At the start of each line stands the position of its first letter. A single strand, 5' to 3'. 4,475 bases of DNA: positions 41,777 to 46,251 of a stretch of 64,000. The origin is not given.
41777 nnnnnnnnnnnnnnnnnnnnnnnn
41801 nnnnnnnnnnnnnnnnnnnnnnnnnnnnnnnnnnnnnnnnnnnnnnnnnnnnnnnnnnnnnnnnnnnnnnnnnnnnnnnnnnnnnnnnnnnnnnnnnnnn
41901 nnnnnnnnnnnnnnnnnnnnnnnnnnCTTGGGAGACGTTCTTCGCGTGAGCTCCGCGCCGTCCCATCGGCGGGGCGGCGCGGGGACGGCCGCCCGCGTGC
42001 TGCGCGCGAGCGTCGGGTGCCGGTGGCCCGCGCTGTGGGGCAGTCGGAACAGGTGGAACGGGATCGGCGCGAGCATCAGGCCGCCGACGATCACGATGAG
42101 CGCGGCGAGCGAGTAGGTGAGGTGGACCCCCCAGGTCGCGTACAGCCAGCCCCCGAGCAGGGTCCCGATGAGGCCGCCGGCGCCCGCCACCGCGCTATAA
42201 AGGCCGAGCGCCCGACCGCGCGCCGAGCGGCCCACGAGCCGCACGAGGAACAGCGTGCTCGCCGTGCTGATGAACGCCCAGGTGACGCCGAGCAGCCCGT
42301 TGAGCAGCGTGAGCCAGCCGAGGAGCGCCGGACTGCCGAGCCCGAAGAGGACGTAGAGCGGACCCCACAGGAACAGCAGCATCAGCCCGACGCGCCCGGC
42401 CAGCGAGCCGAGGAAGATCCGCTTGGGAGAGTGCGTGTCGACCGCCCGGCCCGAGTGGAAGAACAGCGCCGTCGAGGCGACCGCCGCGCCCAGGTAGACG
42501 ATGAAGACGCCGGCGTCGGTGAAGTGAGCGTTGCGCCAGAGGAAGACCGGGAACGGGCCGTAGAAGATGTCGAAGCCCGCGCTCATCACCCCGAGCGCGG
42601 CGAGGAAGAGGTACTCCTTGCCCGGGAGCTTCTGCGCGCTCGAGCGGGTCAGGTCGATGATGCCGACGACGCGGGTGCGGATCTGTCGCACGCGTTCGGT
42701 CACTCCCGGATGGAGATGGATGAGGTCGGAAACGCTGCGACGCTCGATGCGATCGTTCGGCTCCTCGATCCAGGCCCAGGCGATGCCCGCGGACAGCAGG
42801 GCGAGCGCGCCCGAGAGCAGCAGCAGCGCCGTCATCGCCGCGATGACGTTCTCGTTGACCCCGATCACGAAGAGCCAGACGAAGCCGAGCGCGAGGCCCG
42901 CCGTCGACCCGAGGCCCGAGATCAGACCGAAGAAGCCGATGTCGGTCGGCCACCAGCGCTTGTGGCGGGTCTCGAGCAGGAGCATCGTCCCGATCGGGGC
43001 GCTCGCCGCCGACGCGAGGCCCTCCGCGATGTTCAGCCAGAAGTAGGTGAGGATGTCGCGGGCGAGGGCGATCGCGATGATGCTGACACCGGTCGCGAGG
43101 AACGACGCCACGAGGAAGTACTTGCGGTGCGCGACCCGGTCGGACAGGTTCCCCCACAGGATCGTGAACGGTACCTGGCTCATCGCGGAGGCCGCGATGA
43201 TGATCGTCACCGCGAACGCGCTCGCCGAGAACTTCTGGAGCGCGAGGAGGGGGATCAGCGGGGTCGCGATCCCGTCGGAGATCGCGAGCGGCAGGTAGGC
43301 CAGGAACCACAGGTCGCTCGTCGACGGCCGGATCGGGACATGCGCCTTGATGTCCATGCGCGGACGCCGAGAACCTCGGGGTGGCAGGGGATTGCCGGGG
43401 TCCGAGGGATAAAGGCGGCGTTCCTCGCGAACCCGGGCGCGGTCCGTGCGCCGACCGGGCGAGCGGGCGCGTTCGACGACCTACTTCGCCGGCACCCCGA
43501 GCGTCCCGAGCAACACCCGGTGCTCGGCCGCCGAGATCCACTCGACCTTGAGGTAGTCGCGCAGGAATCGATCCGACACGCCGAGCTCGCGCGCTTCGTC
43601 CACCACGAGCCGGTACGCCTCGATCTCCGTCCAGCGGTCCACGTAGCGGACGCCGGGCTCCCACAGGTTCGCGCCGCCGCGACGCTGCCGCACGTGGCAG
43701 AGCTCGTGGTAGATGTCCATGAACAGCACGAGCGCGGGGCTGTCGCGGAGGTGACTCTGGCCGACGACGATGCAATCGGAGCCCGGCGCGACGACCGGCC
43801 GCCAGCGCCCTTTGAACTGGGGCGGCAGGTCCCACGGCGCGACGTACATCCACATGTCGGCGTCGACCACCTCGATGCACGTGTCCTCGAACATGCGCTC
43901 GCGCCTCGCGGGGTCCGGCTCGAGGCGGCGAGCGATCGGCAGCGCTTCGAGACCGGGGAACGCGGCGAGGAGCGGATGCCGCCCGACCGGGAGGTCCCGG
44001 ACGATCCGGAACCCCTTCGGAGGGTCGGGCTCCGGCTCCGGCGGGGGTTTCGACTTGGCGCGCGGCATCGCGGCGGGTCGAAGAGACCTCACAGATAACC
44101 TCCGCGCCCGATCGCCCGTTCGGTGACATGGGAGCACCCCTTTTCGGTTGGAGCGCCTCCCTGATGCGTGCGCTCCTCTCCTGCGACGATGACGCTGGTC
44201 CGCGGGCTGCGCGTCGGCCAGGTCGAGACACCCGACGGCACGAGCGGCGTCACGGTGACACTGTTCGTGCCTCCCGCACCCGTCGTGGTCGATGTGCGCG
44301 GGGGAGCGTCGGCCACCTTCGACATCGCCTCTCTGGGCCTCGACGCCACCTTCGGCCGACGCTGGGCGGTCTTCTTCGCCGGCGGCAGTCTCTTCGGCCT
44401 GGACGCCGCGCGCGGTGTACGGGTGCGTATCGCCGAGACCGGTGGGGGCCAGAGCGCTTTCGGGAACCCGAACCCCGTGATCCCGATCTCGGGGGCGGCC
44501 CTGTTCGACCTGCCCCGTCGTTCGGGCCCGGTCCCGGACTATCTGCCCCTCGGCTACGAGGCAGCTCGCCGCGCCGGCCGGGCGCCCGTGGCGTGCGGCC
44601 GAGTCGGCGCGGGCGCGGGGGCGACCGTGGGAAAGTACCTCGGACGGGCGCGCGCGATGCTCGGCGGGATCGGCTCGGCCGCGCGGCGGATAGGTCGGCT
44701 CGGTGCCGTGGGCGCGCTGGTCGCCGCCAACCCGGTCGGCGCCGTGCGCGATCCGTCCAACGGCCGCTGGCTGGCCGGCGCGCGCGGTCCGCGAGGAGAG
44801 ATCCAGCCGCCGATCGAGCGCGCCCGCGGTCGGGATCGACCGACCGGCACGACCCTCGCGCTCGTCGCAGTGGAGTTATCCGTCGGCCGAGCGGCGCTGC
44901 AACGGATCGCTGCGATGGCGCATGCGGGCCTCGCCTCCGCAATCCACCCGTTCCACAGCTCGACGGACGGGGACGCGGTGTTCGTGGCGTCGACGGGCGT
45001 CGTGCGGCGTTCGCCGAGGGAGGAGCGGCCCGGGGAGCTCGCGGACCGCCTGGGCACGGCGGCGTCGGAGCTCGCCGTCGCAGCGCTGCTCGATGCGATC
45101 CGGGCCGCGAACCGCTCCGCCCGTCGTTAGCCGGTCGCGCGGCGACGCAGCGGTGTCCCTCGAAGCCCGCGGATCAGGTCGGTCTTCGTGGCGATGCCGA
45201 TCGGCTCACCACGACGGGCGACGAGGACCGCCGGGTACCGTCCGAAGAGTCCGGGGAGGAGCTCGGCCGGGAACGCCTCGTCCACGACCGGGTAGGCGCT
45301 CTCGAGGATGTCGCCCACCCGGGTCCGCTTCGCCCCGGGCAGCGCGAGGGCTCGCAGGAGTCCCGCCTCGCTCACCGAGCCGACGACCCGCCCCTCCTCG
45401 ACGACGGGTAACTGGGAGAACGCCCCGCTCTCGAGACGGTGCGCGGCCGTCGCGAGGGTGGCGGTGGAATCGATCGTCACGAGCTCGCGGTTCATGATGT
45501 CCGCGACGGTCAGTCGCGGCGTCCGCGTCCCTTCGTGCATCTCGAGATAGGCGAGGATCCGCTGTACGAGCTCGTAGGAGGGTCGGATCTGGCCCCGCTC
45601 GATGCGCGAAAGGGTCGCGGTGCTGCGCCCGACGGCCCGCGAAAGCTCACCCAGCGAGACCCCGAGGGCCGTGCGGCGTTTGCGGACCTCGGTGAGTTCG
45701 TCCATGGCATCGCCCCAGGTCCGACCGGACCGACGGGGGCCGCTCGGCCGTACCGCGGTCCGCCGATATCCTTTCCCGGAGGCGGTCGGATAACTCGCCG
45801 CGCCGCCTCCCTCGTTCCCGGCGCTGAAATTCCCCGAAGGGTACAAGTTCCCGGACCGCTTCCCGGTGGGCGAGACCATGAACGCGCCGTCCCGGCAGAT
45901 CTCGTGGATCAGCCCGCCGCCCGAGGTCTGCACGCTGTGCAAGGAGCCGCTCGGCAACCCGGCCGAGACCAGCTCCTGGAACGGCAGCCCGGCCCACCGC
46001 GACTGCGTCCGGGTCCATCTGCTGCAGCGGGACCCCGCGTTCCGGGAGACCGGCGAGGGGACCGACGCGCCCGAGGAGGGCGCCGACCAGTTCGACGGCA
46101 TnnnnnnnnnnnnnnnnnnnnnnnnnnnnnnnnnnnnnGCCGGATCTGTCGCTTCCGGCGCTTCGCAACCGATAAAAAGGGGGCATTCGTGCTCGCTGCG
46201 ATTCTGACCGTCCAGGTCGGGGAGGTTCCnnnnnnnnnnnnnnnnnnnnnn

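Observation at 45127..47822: B12-binding radical SAM enzyme with its own HTH-CBS regulator and a leadered, SD-containing transcript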

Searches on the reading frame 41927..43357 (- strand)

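Call 58: search_protein_families(library=pfam, proteins=[window:41927-43357:-], max_evalue=0.0001)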
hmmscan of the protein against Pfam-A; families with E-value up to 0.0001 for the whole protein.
window:41927-43357:- (477 aa): 1 family
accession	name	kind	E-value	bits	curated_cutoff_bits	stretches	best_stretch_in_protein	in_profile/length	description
PF07690.21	MFS_1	-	1e-27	97.4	33.4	2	18-341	2-307/347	Major Facilitator Superfamily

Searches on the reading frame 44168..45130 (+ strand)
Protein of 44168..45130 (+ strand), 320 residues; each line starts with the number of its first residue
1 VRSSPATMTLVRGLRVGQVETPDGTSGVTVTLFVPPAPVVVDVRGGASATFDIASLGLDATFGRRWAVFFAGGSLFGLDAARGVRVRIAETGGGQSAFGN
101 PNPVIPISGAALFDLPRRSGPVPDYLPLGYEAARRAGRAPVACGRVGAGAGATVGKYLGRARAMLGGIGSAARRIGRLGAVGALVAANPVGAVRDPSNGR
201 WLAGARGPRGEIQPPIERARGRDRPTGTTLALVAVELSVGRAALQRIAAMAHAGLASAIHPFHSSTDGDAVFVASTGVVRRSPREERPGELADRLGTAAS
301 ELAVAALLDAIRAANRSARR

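Call 3: search_protein_families(library=pfam, proteins=[window:44168-45130:+], max_evalue=0.01)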
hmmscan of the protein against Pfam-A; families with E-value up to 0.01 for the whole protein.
window:44168-45130:+ (320 aa): 1 family
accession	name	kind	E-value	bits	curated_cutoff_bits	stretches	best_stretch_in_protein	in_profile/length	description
PF03576.19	Peptidase_S58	-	3.3e-28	99.5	23.9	1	9-316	4-298/307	Peptidase family S58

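Call 4: search_protein_families(library=ncbifam, proteins=[window:44168-45130:+], max_evalue=0.01)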
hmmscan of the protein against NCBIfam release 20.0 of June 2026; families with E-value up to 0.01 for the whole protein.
window:44168-45130:+ (320 aa): 0 families

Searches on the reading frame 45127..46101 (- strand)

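Call 3: search_protein_families(library=pfam, proteins=[window:45127-46101:-], max_evalue=0.01)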
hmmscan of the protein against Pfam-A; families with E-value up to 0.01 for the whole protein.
window:45127-46101:- (324 aa): 3 families
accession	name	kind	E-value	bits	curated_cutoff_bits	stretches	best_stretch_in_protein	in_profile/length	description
PF00571.33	CBS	-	1.5e-17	64.1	24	1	199-253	1-56/57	CBS domain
PF13560.12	HTH_31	-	4.9e-10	40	27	1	138-190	5-58/64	Helix-turn-helix domain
PF01381.28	HTH_3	-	3.3e-09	37.1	23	1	139-187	1-49/55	Helix-turn-helix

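Call 4: search_protein_families(library=ncbifam, proteins=[window:45127-46101:-], max_evalue=0.01)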
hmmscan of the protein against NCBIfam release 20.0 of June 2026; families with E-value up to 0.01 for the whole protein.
window:45127-46101:- (324 aa): 9 families
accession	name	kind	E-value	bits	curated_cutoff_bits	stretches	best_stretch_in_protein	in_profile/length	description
TIGR01137.1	cysta_beta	equivalog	6.1e-09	35.1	510.25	1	196-310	337-453/457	cystathionine beta-synthase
NF053863.1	DS11_antiphage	equivalog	6.6e-07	28.7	260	1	193-309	71-188/305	CBS domain-containing anti-phage protein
NF011447.0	PRK14869.2-3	equivalog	1.6e-06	27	522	1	195-252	66-124/540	putative manganese-dependent inorganic diphosphatase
TIGR00270.2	TIGR00270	equivalog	2.4e-05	24.2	110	1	137-187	78-128/159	multiprotein bridging factor aMBF1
TIGR03830.1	CxxCG_CxxCG_HTH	subfamily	0.00027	20.7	61.8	1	137-188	68-118/127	type II TA system antitoxin MqsA family protein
TIGR03070.1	couple_hipB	subfamily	0.00045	20.1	71.65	1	138-186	6-54/58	type II toxin-antitoxin system Y4mF family antitoxin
NF041552.1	TF_PrdR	equivalog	0.0011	17.4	795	1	193-250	66-123/577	sigma-54 dependent transcriptional regulator PrdR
NF041677.1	trans_regClgR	equivalog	0.0038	17.3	170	1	139-188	13-62/113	transcriptional regulator ClgR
NF003162.0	PRK04140.1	equivalog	0.0078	15.3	263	0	139-187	131-179/317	transcriptional regulator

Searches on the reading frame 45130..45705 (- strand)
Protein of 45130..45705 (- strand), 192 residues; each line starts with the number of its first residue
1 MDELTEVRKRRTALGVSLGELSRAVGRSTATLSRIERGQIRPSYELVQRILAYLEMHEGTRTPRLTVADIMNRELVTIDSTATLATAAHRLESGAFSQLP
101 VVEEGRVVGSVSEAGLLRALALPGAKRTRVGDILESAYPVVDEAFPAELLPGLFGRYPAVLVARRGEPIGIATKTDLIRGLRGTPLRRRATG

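Call 21: search_protein_families(library=pfam, proteins=[window:45130-45705:-], max_evalue=10)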
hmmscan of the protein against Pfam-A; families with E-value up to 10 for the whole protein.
window:45130-45705:- (192 aa): 8 families
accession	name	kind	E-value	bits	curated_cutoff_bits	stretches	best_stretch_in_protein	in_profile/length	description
PF00571.33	CBS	-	2e-18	66.9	24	2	67-121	1-56/57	CBS domain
PF13560.12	HTH_31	-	2e-10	41.3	27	1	6-58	5-58/64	Helix-turn-helix domain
PF01381.28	HTH_3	-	1.2e-09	38.5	23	1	7-55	1-49/55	Helix-turn-helix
PF20432.4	Xre-like-HTH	-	0.0058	17.3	25.8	1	13-41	21-51/63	Antitoxin Xre-like helix-turn-helix domain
PF13413.12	HTH_25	-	0.0069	16.6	24.6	1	8-40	3-35/62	Helix-turn-helix domain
PF13443.12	HTH_26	-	0.016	15.9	22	1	15-56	10-52/63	Cro/C1-type HTH DNA-binding domain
PF15731.11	MqsA_antitoxin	-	0.021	15.4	30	1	5-57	72-123/131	Antitoxin component of bacterial toxin-antitoxin system, MqsA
PF13936.12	HTH_38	-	0.078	13.2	27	1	14-34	19-39/44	Helix-turn-helix domain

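Call 83: search_solved_structures(query=window:45130-45705:-, max_evalue=0.001)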
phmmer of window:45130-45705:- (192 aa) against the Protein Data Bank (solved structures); distinct sequences matched with E-value up to 0.001: 18.
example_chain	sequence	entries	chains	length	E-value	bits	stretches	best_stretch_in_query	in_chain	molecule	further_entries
5awe_A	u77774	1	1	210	3.1e-09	40.3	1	63-120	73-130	Putative acetoin utilization protein, acetoin dehydrogenase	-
3kh5_A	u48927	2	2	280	1.2e-08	38.4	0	67-123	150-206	protein MJ1225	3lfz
2yzq_A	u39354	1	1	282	1.8e-08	37.8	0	67-180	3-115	Putative uncharacterized protein PH1780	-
9e6q_3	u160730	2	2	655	6.6e-08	36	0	125-182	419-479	Putative signal-transduction protein with CBS domains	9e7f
1pbj_A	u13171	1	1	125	1.3e-07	35.1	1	58-120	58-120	hypothetical protein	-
5g5r_A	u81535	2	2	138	2.5e-07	34.1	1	62-121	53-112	SITE-2 PROTEASE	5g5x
9zni_6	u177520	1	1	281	1.3e-06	31.8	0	63-119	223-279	CBS domain-containing protein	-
9l96_a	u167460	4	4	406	4.9e-06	29.9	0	65-122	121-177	CBS domain-containing protein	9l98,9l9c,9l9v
4esy_A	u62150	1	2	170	2.2e-05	27.8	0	45-122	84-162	CBS domain containing membrane protein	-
9znf_5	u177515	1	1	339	2.6e-05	27.5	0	64-125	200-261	CBS domain-containing protein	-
2p9m_A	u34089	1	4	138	3e-05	27.3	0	62-120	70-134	Hypothetical protein MJ0922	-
4o9k_A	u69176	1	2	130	0.00011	25.5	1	67-120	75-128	Arabinose 5-phosphate isomerase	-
9s4v_A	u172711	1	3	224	0.00013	25.2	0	66-179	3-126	Acetoin utilization protein AcuB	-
9qs7_A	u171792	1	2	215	0.00017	24.9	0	67-179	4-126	Acetoin utilization protein AcuB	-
4gqv_A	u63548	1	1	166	0.0002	24.7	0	62-120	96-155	CBS domain-containing protein CBSX1, chloroplastic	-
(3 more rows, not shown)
